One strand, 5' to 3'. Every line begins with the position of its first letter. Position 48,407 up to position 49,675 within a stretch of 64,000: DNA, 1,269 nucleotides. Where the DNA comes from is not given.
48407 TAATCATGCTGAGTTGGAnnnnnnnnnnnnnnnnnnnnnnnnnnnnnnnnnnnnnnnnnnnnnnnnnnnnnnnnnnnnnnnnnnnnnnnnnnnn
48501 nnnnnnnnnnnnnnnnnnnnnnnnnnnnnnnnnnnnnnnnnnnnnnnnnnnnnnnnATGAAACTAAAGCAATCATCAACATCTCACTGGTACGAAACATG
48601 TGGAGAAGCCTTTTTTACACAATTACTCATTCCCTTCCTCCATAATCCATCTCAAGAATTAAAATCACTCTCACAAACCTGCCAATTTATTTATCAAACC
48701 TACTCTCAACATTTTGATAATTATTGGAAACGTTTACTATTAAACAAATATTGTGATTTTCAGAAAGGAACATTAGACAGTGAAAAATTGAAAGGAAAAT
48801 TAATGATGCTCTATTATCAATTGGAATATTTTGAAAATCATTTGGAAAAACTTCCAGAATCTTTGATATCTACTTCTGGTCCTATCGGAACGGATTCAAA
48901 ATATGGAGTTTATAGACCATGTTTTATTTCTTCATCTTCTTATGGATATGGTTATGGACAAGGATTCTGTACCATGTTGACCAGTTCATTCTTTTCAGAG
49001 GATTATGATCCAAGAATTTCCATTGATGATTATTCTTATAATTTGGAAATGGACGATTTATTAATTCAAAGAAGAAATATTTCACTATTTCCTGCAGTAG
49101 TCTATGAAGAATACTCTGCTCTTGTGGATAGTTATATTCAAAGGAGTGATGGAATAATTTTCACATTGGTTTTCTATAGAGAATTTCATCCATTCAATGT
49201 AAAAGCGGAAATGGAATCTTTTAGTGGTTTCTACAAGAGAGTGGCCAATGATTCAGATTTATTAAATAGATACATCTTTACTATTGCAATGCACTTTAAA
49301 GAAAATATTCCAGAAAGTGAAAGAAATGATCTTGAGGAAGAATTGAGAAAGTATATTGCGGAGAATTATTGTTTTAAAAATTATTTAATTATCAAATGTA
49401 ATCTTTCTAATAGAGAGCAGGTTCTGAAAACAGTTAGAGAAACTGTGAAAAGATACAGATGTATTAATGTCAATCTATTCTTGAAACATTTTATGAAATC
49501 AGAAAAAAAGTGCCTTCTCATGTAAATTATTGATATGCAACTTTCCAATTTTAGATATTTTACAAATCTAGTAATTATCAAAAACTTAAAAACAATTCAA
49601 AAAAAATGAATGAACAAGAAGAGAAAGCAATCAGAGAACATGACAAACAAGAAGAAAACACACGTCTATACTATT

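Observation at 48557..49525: F-box protein carrying a decayed Ras-like G-domain (pseudo-GTPase)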

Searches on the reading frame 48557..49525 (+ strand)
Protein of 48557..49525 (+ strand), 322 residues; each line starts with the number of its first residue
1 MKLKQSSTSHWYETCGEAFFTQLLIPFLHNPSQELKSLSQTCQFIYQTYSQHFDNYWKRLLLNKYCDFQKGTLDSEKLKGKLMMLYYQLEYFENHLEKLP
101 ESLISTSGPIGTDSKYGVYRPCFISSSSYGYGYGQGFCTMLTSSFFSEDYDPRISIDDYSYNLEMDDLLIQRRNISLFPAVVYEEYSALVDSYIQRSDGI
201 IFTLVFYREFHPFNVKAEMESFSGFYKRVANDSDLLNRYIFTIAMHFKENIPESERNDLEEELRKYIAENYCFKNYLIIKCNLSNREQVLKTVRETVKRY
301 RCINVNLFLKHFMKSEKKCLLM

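Call 5: search_protein_families(library=pfam, proteins=[window:48557-49525:+], max_evalue=1)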
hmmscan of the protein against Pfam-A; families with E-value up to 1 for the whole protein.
window:48557-49525:+ (322 aa): 1 family
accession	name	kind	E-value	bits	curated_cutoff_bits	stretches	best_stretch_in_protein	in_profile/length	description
PF00071.28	Ras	-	0.13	12.3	21.6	1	141-202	19-77/162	Ras family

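Call 6: search_solved_structures(query=window:48557-49525:+, max_evalue=10, show_alignments=3)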
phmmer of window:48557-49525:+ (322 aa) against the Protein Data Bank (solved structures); distinct sequences matched with E-value up to 10: 312 (the best 60 are shown).
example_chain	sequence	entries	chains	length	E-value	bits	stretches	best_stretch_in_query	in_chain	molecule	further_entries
9mey_A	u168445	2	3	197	0.0042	19.8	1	132-213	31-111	GTP-binding protein Rit1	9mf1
4klz_A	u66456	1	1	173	0.0053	19.5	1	132-213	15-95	GTP-binding protein Rit1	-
9c3r_A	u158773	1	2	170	0.026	17.2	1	133-205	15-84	Isoform 2B of GTPase KRas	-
9bg7_A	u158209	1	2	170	0.033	16.9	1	132-213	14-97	Isoform 2B of GTPase KRas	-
7tlg_A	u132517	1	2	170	0.033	16.8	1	132-213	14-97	GTPase KRas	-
7tle_A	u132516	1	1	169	0.033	16.8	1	132-213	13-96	GTPase KRas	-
12ff_A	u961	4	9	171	0.033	16.8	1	132-213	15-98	Isoform 2B of GTPase KRas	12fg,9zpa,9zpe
9glw_A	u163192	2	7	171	0.035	16.8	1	132-218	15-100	GTPase NRas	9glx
8b78_A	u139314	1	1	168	0.036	16.7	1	132-213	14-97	GTPase KRas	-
6t5u_A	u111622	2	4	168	0.036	16.7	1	132-213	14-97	V-Ki-ras2 Kirsten rat sarcoma viral oncogene homolog, isoform CRA_b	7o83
7oo7_A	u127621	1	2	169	0.037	16.7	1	132-213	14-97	GTPase KRas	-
6t5b_A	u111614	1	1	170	0.037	16.7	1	132-213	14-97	GTPase KRas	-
10nu_A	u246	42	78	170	0.037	16.7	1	132-213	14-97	GTPase KRas | K-Ras GTPase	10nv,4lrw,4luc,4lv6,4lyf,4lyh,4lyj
6t5v_A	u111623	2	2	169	0.037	16.7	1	132-213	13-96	GTPase KRas | Isoform 2B of GTPase KRas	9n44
7rp4_A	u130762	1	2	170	0.037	16.7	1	132-213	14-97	Isoform 2B of GTPase KRas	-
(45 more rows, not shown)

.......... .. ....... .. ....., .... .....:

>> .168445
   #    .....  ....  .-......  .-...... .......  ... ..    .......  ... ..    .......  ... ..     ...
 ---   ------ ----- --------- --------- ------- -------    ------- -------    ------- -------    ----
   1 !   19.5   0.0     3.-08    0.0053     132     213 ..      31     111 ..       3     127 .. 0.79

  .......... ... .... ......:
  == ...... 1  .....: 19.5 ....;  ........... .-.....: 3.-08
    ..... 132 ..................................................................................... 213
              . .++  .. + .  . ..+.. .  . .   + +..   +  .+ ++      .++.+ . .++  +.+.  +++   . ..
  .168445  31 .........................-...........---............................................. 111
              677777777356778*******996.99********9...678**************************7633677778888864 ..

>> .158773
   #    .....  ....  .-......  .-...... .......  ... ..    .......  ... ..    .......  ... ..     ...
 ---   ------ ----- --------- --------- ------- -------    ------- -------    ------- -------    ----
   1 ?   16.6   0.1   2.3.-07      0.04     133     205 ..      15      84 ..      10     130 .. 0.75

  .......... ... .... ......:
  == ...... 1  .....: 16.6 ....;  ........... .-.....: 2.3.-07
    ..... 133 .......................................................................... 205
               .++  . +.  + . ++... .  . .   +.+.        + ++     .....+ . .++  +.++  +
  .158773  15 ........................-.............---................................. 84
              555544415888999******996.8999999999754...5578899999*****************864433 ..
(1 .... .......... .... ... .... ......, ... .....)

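Call 7: find_homologous_proteins(query=window:48557-49525:+, max_evalue=0.01)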
Query window:48557-49525:+ (322 aa): 3 proteins with E <= 0.01 among 650 candidates.
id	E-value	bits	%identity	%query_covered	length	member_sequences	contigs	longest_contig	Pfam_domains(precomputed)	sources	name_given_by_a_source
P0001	5.5e-216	734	100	100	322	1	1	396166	-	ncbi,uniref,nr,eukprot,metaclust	ncbi:predicted protein [Naegleria gruberi]|uniref:Predicted protein n=1 Tax=Naegleria gruberi TaxID=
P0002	6.3e-69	251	52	76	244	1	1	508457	-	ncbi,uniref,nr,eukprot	ncbi:predicted protein [Naegleria gruberi]|uniref:Predicted protein n=1 Tax=Naegleria gruberi TaxID=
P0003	8.7e-51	191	46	78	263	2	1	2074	-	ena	-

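Call 12: find_encoding_contigs(protein=P0002, flank=4000, max_places=3)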
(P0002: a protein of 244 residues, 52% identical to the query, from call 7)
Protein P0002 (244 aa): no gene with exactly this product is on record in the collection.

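Call 13: find_encoding_contigs(protein=P0003, flank=4000, max_places=3)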
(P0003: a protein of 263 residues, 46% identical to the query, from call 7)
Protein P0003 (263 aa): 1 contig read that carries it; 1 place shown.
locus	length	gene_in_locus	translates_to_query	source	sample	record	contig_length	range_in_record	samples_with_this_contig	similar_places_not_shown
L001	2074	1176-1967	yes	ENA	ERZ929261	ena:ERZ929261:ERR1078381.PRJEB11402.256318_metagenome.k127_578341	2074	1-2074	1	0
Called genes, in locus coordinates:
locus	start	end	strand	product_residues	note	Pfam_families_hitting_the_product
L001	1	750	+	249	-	?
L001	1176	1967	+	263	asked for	-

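Call 17: search_protein_families(library=pfam, proteins=[P0002, L001:981-1967:+], max_evalue=10)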
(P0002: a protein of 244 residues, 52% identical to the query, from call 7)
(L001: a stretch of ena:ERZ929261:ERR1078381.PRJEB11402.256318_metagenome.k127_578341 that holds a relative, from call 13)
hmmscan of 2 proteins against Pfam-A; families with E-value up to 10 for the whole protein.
P0002 (244 aa): 0 families

L001:981-1967:+ (328 aa): 0 families

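Call 18: search_protein_representatives(alignment_id=A1)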
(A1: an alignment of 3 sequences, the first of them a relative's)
Query: 3 sequences, 260 profile positions. Proteins with E-value up to 0.001 (for the whole library): 27; up to 1e-10: 8; up to 1e-30: 2. The best 27 are listed.
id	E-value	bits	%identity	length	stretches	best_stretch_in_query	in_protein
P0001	6.1e-137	471.9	-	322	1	2-260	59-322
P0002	1.6e-135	467.3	-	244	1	19-260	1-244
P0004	2.3e-21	93.1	-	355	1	21-255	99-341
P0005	1.2e-19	87.4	-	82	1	181-260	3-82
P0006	2.8e-19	86.2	-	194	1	20-185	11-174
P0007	2.6e-13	66.7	-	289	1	23-260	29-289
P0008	1.3e-12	64.3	-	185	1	71-260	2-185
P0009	2.1e-11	60.4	-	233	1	18-154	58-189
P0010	2.9e-10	56.7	-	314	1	19-253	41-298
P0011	4.5e-06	42.9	-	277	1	52-260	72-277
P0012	4.9e-06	42.8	-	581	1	84-213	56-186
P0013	6.5e-06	42.4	-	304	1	59-260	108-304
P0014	1.1e-05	41.7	-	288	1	82-210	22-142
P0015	2.4e-05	40.6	-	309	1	69-157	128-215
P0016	3.4e-05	40.1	-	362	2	80-142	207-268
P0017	3.8e-05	39.9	-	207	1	69-251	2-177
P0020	6.9e-05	39.1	-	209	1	81-260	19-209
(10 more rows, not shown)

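Call 20: list_cluster_members(proteins=[P0004, P0006, P0007, P0008, P0009, P0010, P0011, P0013, P0015, P0017])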
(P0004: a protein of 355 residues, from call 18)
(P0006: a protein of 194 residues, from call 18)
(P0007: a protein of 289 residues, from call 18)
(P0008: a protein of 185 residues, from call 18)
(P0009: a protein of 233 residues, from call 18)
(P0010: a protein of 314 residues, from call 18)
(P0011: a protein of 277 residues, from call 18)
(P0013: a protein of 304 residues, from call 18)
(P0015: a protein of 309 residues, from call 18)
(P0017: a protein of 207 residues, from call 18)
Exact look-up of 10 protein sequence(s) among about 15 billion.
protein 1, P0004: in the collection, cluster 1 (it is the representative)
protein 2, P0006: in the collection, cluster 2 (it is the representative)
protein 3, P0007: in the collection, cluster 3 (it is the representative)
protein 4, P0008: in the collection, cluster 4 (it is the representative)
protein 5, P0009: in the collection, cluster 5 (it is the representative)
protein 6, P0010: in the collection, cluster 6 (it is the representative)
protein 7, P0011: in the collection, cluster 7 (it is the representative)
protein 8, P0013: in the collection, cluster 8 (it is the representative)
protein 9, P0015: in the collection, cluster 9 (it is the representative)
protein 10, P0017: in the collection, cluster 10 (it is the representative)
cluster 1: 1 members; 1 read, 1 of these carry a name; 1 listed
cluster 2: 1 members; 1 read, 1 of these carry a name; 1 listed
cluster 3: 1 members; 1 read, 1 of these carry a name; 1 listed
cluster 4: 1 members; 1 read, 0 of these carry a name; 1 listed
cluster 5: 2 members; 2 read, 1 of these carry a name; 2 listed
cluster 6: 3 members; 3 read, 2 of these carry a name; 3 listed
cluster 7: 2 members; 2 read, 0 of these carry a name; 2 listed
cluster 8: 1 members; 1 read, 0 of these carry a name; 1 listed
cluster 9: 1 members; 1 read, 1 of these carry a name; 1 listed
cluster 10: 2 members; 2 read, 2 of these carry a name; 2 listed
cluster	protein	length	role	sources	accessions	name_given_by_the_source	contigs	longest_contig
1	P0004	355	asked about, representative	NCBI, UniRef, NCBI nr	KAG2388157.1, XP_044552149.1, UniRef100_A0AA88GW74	hypothetical protein C9374_001007 [Naegleria lovaniensis] | F-box domain-containing protein n=1 Tax=Naegleria lovaniensis TaxID=51637 ... | uncharacterized protein C9374_001007 [Naegleria lovaniensis]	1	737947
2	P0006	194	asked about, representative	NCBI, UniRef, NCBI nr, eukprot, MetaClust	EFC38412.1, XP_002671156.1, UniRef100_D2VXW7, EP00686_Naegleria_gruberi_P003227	predicted protein [Naegleria gruberi] | Predicted protein n=1 Tax=Naegleria gruberi TaxID=5762 RepID=D2VXW7_NAEGR | uncharacterized protein NAEGRDRAFT_73903 [Naegleria gruberi]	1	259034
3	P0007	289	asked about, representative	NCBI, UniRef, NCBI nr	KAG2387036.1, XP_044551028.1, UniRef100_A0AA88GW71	hypothetical protein C9374_002071 [Naegleria lovaniensis] | Uncharacterized protein n=1 Tax=Naegleria lovaniensis TaxID=51637 RepID=A0AA88GW71_NAELO | uncharacterized protein C9374_002071 [Naegleria lovaniensis]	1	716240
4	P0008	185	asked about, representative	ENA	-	-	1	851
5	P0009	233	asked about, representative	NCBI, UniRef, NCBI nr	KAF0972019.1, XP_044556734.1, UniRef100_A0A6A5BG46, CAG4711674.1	hypothetical protein FDP41_009715 [Naegleria fowleri] | Uncharacterized protein n=1 Tax=Naegleria fowleri TaxID=5763 RepID=A0A6A5BG46_NAEFO | uncharacterized protein FDP41_009715 [Naegleria fowleri]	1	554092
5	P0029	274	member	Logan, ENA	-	-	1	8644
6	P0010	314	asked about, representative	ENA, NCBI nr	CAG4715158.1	unnamed protein product [Naegleria fowleri]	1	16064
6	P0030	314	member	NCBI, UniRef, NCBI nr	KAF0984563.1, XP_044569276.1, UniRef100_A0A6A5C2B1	hypothetical protein FDP41_000462 [Naegleria fowleri] | Uncharacterized protein n=1 Tax=Naegleria fowleri TaxID=5763 RepID=A0A6A5C2B1_NAEFO | uncharacterized protein FDP41_000462 [Naegleria fowleri]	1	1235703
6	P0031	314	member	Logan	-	-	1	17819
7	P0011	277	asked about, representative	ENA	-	-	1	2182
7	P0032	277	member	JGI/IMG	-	-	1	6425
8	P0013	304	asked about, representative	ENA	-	-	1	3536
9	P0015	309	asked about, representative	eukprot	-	TRINITY_DN3442_c0_g2_i1.p1 TRINITY_DN3442_c0_g2~~TRINITY_DN3442_c0_g2_i1.p1 ORF ...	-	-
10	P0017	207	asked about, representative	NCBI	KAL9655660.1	hypothetical protein ABK040_002321 [Willaertia magna]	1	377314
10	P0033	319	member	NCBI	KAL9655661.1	hypothetical protein ABK040_002321 [Willaertia magna]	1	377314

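Call 24: search_solved_structures(query=A2, max_evalue=0.01, show_alignments=2)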
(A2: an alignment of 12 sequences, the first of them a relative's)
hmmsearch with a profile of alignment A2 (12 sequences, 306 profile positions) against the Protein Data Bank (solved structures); distinct sequences matched with E-value up to 0.01: 383 (the best 60 are shown).
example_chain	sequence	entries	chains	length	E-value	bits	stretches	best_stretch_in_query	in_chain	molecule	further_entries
8qvu_E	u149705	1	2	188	1.9e-13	53.8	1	126-306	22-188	Isoform 2B of GTPase KRas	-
7scx_A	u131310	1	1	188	1.9e-13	53.8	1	126-306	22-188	Isoform 2B of GTPase KRas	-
7scw_A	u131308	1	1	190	2e-13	53.8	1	126-306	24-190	Isoform 2B of GTPase KRas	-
7kyz_A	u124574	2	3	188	3.3e-13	53.1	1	126-306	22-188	Isoform 2B of GTPase KRas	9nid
9ni3_C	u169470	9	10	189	3.3e-13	53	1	126-306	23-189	Isoform 2B of GTPase KRas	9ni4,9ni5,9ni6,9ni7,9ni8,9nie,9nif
4dsn_A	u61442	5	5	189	3.3e-13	53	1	126-306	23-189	GTPase KRas, isoform 2B | GTPase KRas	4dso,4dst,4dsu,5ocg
7rov_A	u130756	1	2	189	3.3e-13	53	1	126-306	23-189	Isoform 2B of GTPase KRas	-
5wdr_A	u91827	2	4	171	4.8e-13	52.5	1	126-281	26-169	Ras protein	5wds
7vvb_A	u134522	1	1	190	1e-12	51.4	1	126-306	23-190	GTPase KRas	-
9c3r_A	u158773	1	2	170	4.6e-12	49.3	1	126-223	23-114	Isoform 2B of GTPase KRas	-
9i5e_A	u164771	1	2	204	9.5e-12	48.3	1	126-293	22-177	Isoform 2B of GTPase KRas,APH2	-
9hmr_A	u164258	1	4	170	1e-11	48.2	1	126-225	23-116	Isoform 2B of GTPase KRas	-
8stm_A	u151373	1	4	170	1.2e-11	47.9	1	126-223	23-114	GTPase KRas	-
8stn_A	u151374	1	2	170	1.2e-11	47.9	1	126-223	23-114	GTPase KRas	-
8t71_A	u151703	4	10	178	1.2e-11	47.9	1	126-288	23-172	GTPase KRas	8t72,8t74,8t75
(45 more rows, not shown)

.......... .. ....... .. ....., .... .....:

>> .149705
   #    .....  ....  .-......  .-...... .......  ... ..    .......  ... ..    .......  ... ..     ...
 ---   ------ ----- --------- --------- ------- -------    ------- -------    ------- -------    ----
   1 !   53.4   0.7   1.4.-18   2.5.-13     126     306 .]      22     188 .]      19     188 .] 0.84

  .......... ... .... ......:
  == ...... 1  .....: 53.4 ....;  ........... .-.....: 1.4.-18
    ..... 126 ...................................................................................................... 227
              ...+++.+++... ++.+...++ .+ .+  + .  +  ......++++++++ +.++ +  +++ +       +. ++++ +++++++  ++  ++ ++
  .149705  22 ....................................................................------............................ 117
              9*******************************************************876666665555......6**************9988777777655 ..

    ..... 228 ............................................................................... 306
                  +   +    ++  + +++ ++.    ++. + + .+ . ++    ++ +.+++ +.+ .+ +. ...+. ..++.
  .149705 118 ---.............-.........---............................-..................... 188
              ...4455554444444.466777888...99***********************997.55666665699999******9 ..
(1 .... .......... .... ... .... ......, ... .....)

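Call 25: search_protein_families(library=pfam, proteins=[P0004, P0013, P0011, P0033, P0029, P0015, P0007, P0010, P0020, P0012], max_evalue=1)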
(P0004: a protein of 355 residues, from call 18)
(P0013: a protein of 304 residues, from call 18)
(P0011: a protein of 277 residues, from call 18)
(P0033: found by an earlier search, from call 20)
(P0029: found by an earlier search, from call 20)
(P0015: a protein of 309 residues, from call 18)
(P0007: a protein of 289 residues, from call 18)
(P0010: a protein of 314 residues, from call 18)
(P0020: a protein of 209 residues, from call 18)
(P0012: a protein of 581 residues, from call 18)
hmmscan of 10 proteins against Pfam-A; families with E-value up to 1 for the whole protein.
P0004 (355 aa): 3 families
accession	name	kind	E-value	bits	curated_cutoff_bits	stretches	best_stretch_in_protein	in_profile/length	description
PF12937.12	F-box-like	-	0.0033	17.6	24.3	1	28-59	15-44/47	F-box-like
PF00646.38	F-box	-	0.054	13.9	20.5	1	32-57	17-42/43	F-box domain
PF06925.17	MGDG_synth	-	0.11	13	25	1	55-115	76-138/169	Monogalactosyldiacylglycerol (MGDG) synthase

P0013 (304 aa): 1 family
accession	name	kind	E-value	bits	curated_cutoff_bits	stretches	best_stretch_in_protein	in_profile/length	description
PF12937.12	F-box-like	-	0.012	15.8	24.3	1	16-48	12-44/47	F-box-like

P0011 (277 aa): 2 families
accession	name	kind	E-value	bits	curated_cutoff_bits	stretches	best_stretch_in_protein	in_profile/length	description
PF12937.12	F-box-like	-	0.00047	20.3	24.3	1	7-39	14-46/47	F-box-like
PF00646.38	F-box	-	0.0081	16.5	20.5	1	8-35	15-42/43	F-box domain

P0033 (319 aa): 3 families
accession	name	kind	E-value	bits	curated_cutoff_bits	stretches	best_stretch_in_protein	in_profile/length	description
PF00071.28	Ras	-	2.8e-06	27.4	21.6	1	125-222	17-113/162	Ras family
PF12937.12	F-box-like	-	7.4e-05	22.9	24.3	1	18-49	14-45/47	F-box-like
PF00646.38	F-box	-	0.0012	19.1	20.5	1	19-46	15-42/43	F-box domain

P0029 (274 aa): 1 family
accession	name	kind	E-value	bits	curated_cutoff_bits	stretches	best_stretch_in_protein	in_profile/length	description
PF12937.12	F-box-like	-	0.0012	19.1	24.3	1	14-54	8-45/47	F-box-like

P0015 (309 aa): 10 families
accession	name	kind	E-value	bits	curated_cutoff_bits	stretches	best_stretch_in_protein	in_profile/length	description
PF00071.28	Ras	-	6.2e-44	149.9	21.6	1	123-285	2-160/162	Ras family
PF08477.19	Roc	-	3.4e-11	43.8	27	1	123-240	2-119/119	Ras of Complex, Roc, domain of DAPkinase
PF12937.12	F-box-like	-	4.1e-09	36.5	24.3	1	20-61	2-43/47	F-box-like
PF00646.38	F-box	-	1.4e-06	28.4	20.5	1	19-60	1-42/43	F-box domain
PF03029.23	ATP_bind_1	-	5.2e-06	26.9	27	1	170-307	92-231/240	Conserved hypothetical ATP binding protein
PF00025.27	Arf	-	0.00013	22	22.3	1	121-278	15-167/174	ADP-ribosylation factor family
PF00009.33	GTP_EFTU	-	0.015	15.3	26.5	1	167-282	67-183/188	Elongation factor Tu GTP binding domain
PF15966.10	F-box_4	-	0.023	15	32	1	17-51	3-37/116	F-box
PF09811.14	Yae1_N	-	0.029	14.5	27.5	1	248-261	13-26/39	Essential protein Yae1, N terminal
PF21232.3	Yme1-like_N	-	0.059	13.5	27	1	47-76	10-39/61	Yme1-like, N-terminal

P0007 (289 aa): 1 family
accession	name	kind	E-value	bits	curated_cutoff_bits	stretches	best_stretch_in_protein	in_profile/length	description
PF04786.17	Baculo_DNA_bind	-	0.022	14.6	25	1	176-270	44-137/248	ssDNA binding protein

P0010 (314 aa): 1 family
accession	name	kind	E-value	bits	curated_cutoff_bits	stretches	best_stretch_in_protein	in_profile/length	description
PF21921.2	Ski7_2nd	-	0.097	13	27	1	201-249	13-60/105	Ski7 domain II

P0020 (209 aa): 11 families
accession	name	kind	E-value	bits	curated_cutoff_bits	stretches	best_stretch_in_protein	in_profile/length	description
PF00071.28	Ras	-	2.3e-31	109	21.6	1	2-171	1-159/162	Ras family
PF08477.19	Roc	-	1.6e-13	51.4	27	1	2-118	1-119/119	Ras of Complex, Roc, domain of DAPkinase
PF00025.27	Arf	-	2e-10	40.9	22.3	1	1-168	15-170/174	ADP-ribosylation factor family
PF00009.33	GTP_EFTU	-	6.5e-06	26.3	26.5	1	45-166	66-180/188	Elongation factor Tu GTP binding domain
PF03193.22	RsgA_GTPase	-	1.6e-05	25.3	30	1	93-170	42-106/174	RsgA GTPase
PF00503.26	G-alpha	-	0.00028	20.6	48.8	1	1-64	22-87/333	G-protein alpha subunit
PF02421.24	FeoB_N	-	0.0093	15.9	27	1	97-141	95-139/156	Ferrous iron transport protein B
PF03308.22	MeaB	-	0.032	13.7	23.1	1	79-174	144-237/273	Methylmalonyl Co-A mutase-associated GTPase MeaB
PF03029.23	ATP_bind_1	-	0.055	13.7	27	1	78-168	126-210/240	Conserved hypothetical ATP binding protein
PF20656.2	MS_N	-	0.14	12.1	23.5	1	124-164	13-53/64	Malate synthase, N-terminal domain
PF16897.10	MMR_HSR1_Xtn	-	0.22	11.9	35.2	1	94-165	42-97/106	C-terminal region of MMR_HSR1 domain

P0012 (581 aa): 3 families
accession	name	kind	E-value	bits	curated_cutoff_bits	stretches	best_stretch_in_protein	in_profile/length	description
PF00071.28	Ras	-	9.1e-21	74.6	21.6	1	56-206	21-160/162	Ras family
PF08477.19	Roc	-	0.00027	21.6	27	1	78-138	50-106/119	Ras of Complex, Roc, domain of DAPkinase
PF05771.16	Pox_A31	-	0.098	13.1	22.4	1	135-172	16-53/113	Poxvirus A31 protein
